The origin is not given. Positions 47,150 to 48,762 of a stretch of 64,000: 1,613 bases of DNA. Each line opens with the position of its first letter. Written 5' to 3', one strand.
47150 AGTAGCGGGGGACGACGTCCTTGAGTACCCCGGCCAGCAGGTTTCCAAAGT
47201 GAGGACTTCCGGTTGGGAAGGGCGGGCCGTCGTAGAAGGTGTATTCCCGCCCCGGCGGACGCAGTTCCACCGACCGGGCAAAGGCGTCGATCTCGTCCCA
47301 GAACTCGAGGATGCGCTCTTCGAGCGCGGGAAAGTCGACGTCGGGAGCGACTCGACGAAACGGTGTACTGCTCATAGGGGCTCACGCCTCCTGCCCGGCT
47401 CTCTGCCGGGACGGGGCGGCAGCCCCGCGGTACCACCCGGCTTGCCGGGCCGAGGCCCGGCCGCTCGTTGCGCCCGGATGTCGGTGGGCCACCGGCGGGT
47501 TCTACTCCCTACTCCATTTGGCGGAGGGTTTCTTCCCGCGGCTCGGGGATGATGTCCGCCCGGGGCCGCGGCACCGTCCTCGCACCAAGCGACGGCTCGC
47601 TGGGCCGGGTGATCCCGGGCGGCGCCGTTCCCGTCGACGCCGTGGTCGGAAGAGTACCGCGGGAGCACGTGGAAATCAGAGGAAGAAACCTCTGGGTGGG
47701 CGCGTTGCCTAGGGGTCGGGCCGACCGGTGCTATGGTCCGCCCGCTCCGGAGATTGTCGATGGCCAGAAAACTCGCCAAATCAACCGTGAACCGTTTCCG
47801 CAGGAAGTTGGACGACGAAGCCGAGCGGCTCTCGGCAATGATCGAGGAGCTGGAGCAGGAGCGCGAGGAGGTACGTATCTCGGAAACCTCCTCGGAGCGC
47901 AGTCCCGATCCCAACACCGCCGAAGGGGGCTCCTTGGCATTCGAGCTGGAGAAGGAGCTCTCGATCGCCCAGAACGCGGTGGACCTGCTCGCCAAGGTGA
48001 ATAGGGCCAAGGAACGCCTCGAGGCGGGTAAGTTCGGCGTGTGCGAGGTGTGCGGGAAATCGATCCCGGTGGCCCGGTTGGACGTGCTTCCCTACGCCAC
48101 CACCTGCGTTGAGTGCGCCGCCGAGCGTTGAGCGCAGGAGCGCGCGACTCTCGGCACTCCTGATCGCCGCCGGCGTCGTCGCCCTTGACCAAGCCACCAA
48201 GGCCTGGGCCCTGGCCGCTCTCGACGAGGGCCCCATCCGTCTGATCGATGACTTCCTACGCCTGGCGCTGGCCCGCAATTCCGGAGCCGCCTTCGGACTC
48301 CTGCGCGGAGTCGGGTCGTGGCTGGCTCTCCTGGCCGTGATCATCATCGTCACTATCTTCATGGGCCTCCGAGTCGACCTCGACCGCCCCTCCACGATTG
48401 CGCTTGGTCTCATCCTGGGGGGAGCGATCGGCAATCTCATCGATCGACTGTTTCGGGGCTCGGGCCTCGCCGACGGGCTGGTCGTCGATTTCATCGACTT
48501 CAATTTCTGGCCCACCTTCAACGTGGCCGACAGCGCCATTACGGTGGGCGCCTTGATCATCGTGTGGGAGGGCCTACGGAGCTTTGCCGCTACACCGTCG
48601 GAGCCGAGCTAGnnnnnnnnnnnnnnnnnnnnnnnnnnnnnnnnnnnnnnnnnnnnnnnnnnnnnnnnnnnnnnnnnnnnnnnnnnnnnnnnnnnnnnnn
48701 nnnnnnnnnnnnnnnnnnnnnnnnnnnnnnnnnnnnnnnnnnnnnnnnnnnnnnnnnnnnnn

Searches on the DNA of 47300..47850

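Call 75: search_rna_families(source=window, start=47300, end=47850, threshold=evalue, max_evalue=1)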
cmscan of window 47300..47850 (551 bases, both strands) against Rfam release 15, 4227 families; matches with E-value up to 1: 1.
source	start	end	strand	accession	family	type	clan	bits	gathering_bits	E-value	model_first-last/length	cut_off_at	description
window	47404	47646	-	RF00230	T-box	Cis-reg; leader;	-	30.4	93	5.6e-05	1-219/219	no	T-box leader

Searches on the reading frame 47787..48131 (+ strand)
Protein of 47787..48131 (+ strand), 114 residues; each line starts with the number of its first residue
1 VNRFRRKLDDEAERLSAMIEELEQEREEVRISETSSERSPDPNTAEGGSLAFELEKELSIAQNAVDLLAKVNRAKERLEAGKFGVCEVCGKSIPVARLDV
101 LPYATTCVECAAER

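Call 28: search_protein_families(library=pfam, proteins=[window:47787-48131:+], max_evalue=0.0001)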
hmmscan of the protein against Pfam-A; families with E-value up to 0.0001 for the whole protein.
window:47787-48131:+ (114 aa): 1 family
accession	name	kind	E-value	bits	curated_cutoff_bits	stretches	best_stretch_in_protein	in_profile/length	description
PF01258.23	zf-dskA_traR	-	2.9e-12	46.8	24.9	1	81-113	1-33/36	Prokaryotic dksA/traR C4-type zinc finger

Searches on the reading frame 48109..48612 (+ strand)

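Call 28: search_protein_families(library=pfam, proteins=[window:48109-48612:+], max_evalue=0.0001)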
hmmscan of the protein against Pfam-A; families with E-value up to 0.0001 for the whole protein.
window:48109-48612:+ (167 aa): 1 family
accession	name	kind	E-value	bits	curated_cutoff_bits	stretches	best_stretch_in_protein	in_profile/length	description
PF01252.23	Peptidase_A8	-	1e-35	123.4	25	1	19-154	1-139/142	Signal peptidase (SPase) II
